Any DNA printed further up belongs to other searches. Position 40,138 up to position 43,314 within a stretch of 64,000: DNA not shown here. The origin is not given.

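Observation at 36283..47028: Minus-strand operon looks like an arx (anaerobic arsenite oxidase)-type cluster: TGRGWG motif, A-B-C-D order, divergent XSR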

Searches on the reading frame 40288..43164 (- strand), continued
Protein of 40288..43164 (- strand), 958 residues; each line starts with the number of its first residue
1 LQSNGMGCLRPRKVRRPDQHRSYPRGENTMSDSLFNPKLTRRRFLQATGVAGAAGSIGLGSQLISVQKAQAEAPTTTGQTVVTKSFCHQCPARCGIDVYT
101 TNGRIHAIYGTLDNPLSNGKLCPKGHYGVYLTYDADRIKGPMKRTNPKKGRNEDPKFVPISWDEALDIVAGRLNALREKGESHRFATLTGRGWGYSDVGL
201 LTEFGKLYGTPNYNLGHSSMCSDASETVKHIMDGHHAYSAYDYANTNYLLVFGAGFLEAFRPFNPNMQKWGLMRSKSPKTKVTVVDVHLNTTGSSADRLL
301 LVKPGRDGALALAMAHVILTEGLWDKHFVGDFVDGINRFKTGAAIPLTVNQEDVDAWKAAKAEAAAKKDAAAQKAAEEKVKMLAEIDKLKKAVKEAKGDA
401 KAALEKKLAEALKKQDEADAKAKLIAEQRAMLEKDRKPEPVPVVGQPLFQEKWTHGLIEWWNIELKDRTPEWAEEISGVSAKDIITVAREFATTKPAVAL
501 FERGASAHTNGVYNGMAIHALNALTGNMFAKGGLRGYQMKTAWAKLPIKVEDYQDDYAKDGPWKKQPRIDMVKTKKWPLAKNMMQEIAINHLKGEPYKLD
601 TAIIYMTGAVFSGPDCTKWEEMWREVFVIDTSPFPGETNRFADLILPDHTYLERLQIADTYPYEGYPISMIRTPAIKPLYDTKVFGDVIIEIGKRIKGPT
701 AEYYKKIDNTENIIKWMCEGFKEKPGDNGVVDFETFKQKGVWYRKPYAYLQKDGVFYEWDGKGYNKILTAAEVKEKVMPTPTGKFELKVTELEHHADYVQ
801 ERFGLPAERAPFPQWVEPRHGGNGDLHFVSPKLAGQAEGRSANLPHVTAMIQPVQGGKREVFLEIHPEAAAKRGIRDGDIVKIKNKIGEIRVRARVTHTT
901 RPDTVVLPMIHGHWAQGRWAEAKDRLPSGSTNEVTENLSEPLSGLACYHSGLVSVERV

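Call 13: find_related_loci(query=A1, collection=genome_contigs, flank=10000)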
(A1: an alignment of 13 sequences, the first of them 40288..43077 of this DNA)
Query A1 (929 aa) in genome_contigs; peptide patterns used: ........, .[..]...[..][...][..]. (x = any residue, [..] = any of these).
265 stretches matched a pattern; 215 encode a relative of the query (tblastn E <= 1e-3); the best 80 are kept; 80 distinct loci.
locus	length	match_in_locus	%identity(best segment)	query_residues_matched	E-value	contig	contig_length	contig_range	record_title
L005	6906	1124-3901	89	1-926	0e+0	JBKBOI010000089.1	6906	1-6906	MAG: Rhodocyclaceae bacterium isolate 21I_052.bin.21 NODE_90_length_6906_cov_8.165910, whole genome shotgun sequence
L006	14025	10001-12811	63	1-929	0e+0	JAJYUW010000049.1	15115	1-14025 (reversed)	MAG: Proteobacteria bacterium isolate FK1.bin35 NODE_4026_length_15115_cov_4.572391, whole genome shotgun sequence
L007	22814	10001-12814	64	1-929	0e+0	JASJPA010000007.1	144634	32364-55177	MAG: Sulfuricella sp. isolate MAG_156 NODE_72_length_144634_cov_773.658484, whole genome shotgun sequence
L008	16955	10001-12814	64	1-929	0e+0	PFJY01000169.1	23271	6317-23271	MAG: Hydrogenophilales bacterium CG_4_10_14_3_um_filter_58_23 CG_4_10_14_3_um_filter_scaffold_1067_c, whole genome shotg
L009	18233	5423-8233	64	1-929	0e+0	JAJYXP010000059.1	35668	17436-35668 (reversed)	MAG: Proteobacteria bacterium isolate FK3.bin53 NODE_2230_length_35668_cov_29.010861, whole genome shotgun sequence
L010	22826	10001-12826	64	1-929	0e+0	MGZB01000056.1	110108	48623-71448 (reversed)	MAG: Gammaproteobacteria bacterium RIFOXYD12_FULL_61_37 rifoxyd3_full_scaffold_97, whole genome shotgun sequence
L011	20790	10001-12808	59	1-929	0e+0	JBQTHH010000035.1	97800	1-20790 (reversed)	MAG: Rhodoferax sp. isolate SAW315 c_000000277938, whole genome shotgun sequence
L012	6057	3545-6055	63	10-839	0e+0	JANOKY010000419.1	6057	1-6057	MAG: Burkholderiales bacterium isolate VAR_45_metabat_385 VAR_45_k141_2454853, whole genome shotgun sequence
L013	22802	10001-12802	57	5-929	0e+0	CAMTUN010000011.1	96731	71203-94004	MAG: uncultured beta proteobacterium isolate G04_MAG_00030 genome assembly, contig: G04_MAG_00030_000000000031, whole ge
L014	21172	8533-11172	52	6-928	0e+0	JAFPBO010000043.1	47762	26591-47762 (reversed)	MAG: Loktanella sp. isolate RGIG994 Dairy_cattle_Rectum.Co__c3673035, whole genome shotgun sequence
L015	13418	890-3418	87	1-929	0e+0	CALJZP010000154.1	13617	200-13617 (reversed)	MAG: uncultured Azonexus sp. isolate N1_Bin_Bin_168_sub_1 genome assembly, contig: c_000003787058, whole genome shotgun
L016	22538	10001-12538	85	1-929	0e+0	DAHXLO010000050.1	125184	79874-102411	MAG TPA_asm: Rhodocyclaceae bacterium isolate clean1598 k141_1279261, whole genome shotgun sequence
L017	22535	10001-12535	80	1-929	0e+0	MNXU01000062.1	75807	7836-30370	MAG: Betaproteobacteria bacterium CG2_30_68_42 cg2_3.0_scaffold_292_c, whole genome shotgun sequence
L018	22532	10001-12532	76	1-929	0e+0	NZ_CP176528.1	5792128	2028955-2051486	Noviherbaspirillum sp. ST 5-3 chromosome, complete genome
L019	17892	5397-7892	75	1-929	0e+0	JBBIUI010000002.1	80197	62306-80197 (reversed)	MAG: Rhodocyclales bacterium isolate PGS172224_bin_5 NODE_14_length_80197_cov_2.13687, whole genome shotgun sequence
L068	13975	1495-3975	57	9-928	0e+0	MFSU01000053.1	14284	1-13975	MAG: Candidatus Muproteobacteria bacterium RBG_16_65_34 RBG_16_scaffold_2977, whole genome shotgun sequence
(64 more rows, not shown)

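Call 33: search_protein_representatives(protein=window:40288-43077:-)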
Query: 929 residues. Proteins with E-value up to 0.001 (for the whole library): 10406; up to 1e-10: 4213; up to 1e-30: 753. The best 150 are listed.
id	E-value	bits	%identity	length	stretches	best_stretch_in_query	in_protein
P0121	0.0e+00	1075.9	57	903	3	2-352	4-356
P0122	8.8e-207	705.4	49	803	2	417-926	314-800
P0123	4.8e-180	616.9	43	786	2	420-926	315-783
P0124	2.7e-169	581.3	43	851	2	420-927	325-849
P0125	6.0e-163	560.4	65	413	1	8-397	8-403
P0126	1.5e-136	473.0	38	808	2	7-316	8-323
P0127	1.8e-127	442.9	37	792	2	10-316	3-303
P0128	2.0e-118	413.0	34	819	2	10-305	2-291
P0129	5.0e-118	411.7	36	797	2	9-315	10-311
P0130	2.0e-114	399.7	37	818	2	422-900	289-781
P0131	2.0e-112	393.1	37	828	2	420-895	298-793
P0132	2.9e-103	362.8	36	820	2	434-896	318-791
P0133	1.2e-99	350.9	41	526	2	9-317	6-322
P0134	3.0e-98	346.2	34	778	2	8-312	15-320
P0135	4.5e-97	342.3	34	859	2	10-316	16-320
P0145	8.3e-91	321.6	34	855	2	6-316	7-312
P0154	6.6e-84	298.8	35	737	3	55-300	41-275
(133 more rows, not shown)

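Call 37: list_cluster_members(proteins=[P0001, P0002, P0003, P0004, P0005, P0006, P0007, P0017, P0021, P0024])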
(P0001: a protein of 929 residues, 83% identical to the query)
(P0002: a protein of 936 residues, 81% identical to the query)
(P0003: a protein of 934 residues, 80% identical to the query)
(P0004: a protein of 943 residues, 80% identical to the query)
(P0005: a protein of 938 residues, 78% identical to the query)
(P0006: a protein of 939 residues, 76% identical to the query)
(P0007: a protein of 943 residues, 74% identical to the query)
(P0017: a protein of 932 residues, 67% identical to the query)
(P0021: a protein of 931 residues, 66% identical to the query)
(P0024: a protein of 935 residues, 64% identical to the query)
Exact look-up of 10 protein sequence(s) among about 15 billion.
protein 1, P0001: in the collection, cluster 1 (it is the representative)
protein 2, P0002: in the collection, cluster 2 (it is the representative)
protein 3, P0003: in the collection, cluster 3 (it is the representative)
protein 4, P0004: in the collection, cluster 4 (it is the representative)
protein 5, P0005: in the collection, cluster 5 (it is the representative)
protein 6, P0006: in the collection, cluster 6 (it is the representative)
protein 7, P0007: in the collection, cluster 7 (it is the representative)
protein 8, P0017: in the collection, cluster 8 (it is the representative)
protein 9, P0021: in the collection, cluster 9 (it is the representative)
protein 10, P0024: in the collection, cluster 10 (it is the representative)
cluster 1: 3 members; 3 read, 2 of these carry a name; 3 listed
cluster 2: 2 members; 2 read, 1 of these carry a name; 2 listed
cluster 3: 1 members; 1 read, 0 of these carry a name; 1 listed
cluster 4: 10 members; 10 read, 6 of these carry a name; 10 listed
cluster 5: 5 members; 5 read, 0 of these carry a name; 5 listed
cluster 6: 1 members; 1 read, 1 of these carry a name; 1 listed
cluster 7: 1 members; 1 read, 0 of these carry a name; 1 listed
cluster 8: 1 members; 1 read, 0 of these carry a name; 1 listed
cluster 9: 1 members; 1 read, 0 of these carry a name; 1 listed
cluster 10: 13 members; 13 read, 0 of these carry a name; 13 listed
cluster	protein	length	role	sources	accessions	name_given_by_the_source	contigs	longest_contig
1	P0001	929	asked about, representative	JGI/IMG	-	-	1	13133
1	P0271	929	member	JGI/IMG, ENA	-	anaerobic selenocysteine-containing dehydrogenase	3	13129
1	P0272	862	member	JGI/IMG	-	anaerobic selenocysteine-containing dehydrogenase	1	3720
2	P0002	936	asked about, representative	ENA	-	-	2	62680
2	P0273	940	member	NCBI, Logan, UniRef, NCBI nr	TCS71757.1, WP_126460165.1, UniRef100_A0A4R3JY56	secreted protein [Sulfuritortus calidifontis] | Secreted protein n=1 Tax=Sulfuritortus calidifontis TaxID=1914471 RepID=A0A4R3JY56_9PROT | molybdopterin-dependent oxidoreductase [Sulfuritortus calidifontis]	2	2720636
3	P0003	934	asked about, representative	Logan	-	-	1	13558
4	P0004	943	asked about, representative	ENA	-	-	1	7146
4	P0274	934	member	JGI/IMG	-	anaerobic selenocysteine-containing dehydrogenase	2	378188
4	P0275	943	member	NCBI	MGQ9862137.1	MAG: molybdopterin-dependent oxidoreductase [Thiobacillaceae bacterium]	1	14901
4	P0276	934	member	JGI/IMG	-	anaerobic selenocysteine-containing dehydrogenase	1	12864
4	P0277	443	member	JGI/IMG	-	anaerobic selenocysteine-containing dehydrogenase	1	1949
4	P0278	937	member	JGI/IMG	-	anaerobic selenocysteine-containing dehydrogenase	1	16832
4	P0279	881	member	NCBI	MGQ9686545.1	MAG: molybdopterin-dependent oxidoreductase, partial [Thiobacillaceae bacterium]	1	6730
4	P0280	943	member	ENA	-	-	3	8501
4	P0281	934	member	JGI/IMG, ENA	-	-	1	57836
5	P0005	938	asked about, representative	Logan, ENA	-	-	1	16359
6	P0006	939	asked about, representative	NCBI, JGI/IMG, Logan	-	anaerobic selenocysteine-containing dehydrogenase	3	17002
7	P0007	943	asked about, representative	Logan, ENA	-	-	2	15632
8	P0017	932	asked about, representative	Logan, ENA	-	-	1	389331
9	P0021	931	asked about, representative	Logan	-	-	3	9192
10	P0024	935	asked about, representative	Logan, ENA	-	-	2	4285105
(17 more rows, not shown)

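Call 38: find_encoding_contigs(protein=P0002, flank=8000, max_places=2)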
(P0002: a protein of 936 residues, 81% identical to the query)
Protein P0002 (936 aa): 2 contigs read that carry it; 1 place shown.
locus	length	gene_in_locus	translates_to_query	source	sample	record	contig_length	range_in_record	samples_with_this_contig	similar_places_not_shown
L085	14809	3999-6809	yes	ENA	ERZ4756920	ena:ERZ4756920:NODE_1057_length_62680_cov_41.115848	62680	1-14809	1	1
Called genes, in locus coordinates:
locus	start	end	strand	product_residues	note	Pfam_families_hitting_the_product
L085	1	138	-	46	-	?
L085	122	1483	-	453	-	PF00072:Response_reg, PF00158:Sigma54_activat, PF14532:Sigma54_activ_2, PF07728:AAA_5, PF25601:AAA_lid_14, PF02954:HTH_8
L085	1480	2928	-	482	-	PF00512:HisKA, PF02518:HATPase_c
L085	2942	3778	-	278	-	PF12974:Phosphonate-bd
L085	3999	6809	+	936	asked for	PF04879:Molybdop_Fe4S4, PF00384:Molybdopterin, PF01568:Molydop_binding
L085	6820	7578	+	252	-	PF12797:Fer4_2 (weak), PF13187:Fer4_9 (faint), PF13237:Fer4_10 (faint), PF12838:Fer4_7 (weak), PF13247:Fer4_11, PF00037:Fer4 (weak), PF12797:Fer4_2 (weak), PF12837:Fer4_6 (weak)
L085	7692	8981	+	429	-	PF03916:NrfD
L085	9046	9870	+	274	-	PF02613:Nitrate_red_del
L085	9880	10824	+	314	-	-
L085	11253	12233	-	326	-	PF04055:Radical_SAM, PF06463:Mob_synth_C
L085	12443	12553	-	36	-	-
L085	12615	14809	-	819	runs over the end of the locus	PF18465:Rieske_3, PF00384:Molybdopterin, PF01568:Molydop_binding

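Call 39: find_encoding_contigs(protein=P0017, flank=8000, max_places=1)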
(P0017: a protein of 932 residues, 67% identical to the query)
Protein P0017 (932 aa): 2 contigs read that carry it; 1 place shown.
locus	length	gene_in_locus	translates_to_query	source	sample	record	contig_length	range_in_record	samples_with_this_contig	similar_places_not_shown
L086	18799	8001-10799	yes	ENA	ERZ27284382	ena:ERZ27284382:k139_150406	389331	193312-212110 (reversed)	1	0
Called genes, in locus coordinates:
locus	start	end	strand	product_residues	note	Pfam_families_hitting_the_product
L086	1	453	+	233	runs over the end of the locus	-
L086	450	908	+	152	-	-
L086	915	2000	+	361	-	PF12837:Fer4_6 (faint), PF00037:Fer4 (faint), PF12838:Fer4_7 (weak), PF13484:Fer4_16 (faint), PF12838:Fer4_7, PF13187:Fer4_9, PF13237:Fer4_10 (weak), PF14697:Fer4_21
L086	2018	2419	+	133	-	-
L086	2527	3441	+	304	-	PF04055:Radical_SAM, PF06463:Mob_synth_C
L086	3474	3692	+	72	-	PF02416:TatA_B_E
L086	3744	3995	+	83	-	PF02597:ThiS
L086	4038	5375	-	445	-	PF00072:Response_reg, PF00158:Sigma54_activat, PF14532:Sigma54_activ_2, PF07728:AAA_5 (weak), PF25601:AAA_lid_14, PF02954:HTH_8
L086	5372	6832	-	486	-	PF00512:HisKA (weak), PF02518:HATPase_c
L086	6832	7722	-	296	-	PF12974:Phosphonate-bd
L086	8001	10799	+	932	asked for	PF04879:Molybdop_Fe4S4, PF00384:Molybdopterin, PF01568:Molydop_binding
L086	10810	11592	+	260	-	PF12797:Fer4_2 (weak), PF12837:Fer4_6 (faint), PF12838:Fer4_7 (weak), PF13247:Fer4_11, PF12838:Fer4_7 (weak), PF13237:Fer4_10 (weak), PF12797:Fer4_2 (weak), PF00037:Fer4, +1 more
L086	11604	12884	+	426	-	PF03916:NrfD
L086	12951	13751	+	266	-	PF02613:Nitrate_red_del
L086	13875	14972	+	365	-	PF12797:Fer4_2 (faint), PF13237:Fer4_10 (faint), PF12838:Fer4_7 (faint), PF13484:Fer4_16 (faint), PF00037:Fer4, PF13187:Fer4_9 (weak), PF00037:Fer4 (weak), PF12837:Fer4_6, +2 more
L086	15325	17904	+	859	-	PF04879:Molybdop_Fe4S4 (weak), PF00384:Molybdopterin, PF01568:Molydop_binding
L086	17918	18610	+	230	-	PF12838:Fer4_7 (faint), PF13247:Fer4_11, PF14697:Fer4_21 (weak), PF00037:Fer4 (weak), PF12797:Fer4_2 (weak), PF12837:Fer4_6, PF13237:Fer4_10 (weak), PF13187:Fer4_9 (weak), +1 more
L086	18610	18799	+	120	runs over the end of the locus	-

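Call 40: find_encoding_contigs(protein=P0006, flank=8000, max_places=1)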
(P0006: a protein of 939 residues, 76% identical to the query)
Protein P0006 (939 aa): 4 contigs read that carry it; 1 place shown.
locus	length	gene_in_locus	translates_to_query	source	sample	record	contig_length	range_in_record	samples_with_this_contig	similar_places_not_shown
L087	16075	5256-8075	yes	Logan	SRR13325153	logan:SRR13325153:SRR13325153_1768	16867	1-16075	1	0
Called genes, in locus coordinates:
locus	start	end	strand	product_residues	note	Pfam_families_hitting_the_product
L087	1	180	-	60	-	?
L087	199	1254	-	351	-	PF03773:ArsP_1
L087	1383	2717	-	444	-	PF00072:Response_reg, PF00158:Sigma54_activat, PF14532:Sigma54_activ_2, PF07728:AAA_5 (weak), PF25601:AAA_lid_14, PF02954:HTH_8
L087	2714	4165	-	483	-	PF00512:HisKA, PF02518:HATPase_c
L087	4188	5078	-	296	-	PF12974:Phosphonate-bd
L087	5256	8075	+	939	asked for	PF04879:Molybdop_Fe4S4, PF00384:Molybdopterin, PF01568:Molydop_binding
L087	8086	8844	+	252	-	PF12797:Fer4_2 (weak), PF13237:Fer4_10 (faint), PF12838:Fer4_7 (weak), PF13183:Fer4_8 (faint), PF13247:Fer4_11, PF00037:Fer4 (weak), PF12797:Fer4_2 (weak), PF12837:Fer4_6 (weak), +1 more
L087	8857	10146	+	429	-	PF03916:NrfD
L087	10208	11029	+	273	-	PF02613:Nitrate_red_del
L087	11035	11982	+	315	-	-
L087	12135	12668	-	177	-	PF04542:Sigma70_r2, PF08281:Sigma70_r4_2, PF04545:Sigma70_r4 (weak)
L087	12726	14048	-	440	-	PF00072:Response_reg, PF00158:Sigma54_activat, PF14532:Sigma54_activ_2, PF07728:AAA_5 (weak), PF25601:AAA_lid_14, PF02954:HTH_8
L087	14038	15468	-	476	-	PF00512:HisKA (weak), PF10090:HPTransfase (weak), PF02518:HATPase_c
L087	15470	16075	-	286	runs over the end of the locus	PF12974:Phosphonate-bd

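Call 68: predict_structure(alignment_id=A2)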
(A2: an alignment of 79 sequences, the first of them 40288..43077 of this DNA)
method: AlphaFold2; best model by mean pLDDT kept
length: 929 residues; sequences in the alignment: 79
mean_pLDDT: 86.0   pTM: 0.84
mean pLDDT of the five models: 86.0, 85.3, 83.6, 83.4, 83.2
residues with pLDDT >= 90: 567; 70-90: 249; 50-70: 41; < 50: 72
segments of 3 or more residues with pLDDT < 50: 1-46, 808-829, 882-884
pLDDT, mean of each block of 10 residues (from residue 1): 36 44 33 31 51 88 83 89 87 74 82 95 90 98 97 96 74 94 90 89 90 91 76 72 87 91 87 94 98 97 93 96 89 88 88 92 89 91 90 81 72 88 97 98 97 98 95 85 96 96 87 92 95 93 94 94 97 90 86 96 85 94 89 82 92 94 96 95 95 94 96 92 94 92 95 97 96 95 95 92 56 40 44 89 96 94 92 87 53 70 89 92 93
secondary structure, 60 per line:
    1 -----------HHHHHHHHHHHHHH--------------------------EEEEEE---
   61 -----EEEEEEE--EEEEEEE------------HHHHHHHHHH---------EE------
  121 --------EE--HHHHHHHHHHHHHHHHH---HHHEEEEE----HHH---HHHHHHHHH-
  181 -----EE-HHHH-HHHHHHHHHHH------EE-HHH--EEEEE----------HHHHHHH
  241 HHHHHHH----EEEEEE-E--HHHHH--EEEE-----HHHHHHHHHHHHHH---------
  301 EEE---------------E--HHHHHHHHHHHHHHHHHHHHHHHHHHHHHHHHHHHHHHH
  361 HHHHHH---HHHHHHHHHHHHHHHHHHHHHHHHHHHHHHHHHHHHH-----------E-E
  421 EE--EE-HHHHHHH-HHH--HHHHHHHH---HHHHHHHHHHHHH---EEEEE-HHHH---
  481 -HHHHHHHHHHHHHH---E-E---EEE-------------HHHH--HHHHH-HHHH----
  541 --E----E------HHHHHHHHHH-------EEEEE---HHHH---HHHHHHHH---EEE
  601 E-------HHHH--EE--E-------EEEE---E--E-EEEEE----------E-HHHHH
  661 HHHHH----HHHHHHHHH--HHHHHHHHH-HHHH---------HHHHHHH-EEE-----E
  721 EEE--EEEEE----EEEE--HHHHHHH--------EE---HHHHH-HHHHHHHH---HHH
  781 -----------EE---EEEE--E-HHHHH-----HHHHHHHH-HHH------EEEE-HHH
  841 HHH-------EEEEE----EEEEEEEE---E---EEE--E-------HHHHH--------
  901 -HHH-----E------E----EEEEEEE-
elements in order (helices of 4 or more, strands of 3 or more residues): H12-25 E52-57 E66-72 E75-81 H94-103 H133-149 E156-160 H171-179 H189-192 H194-204 E219-223 H234-247 E252-257 H262-266 E269-272 H278-291 E301-303 H322-366 H370-406 E420-422 H428-434 H441-448 H452-464 E468-472 H474-477 H482-495 E505-507 H521-524 H527-531 H533-536 H555-564 E572-576 H580-583 H587-594 E598-601 H609-612 E627-630 E639-643 H656-665 H670-678 H681-689 H691-694 H704-710 E712-714 E720-723 E726-730 E735-738 H741-747 H761-765 H767-774 E797-800 H805-809 H815-822 E833-836 H838-843 E851-855 E860-867 E875-877 H888-892 E922-928
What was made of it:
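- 41830..42129 (-): About 100-residue Lys/Ala/Glu-rich insertion in ArxA (about aa 317-416), modelled as an antiparallel two-helix hairpin. AlphaFold helices 322-366 and 370-406 with block pLDDT of about 88-92 (call 68).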
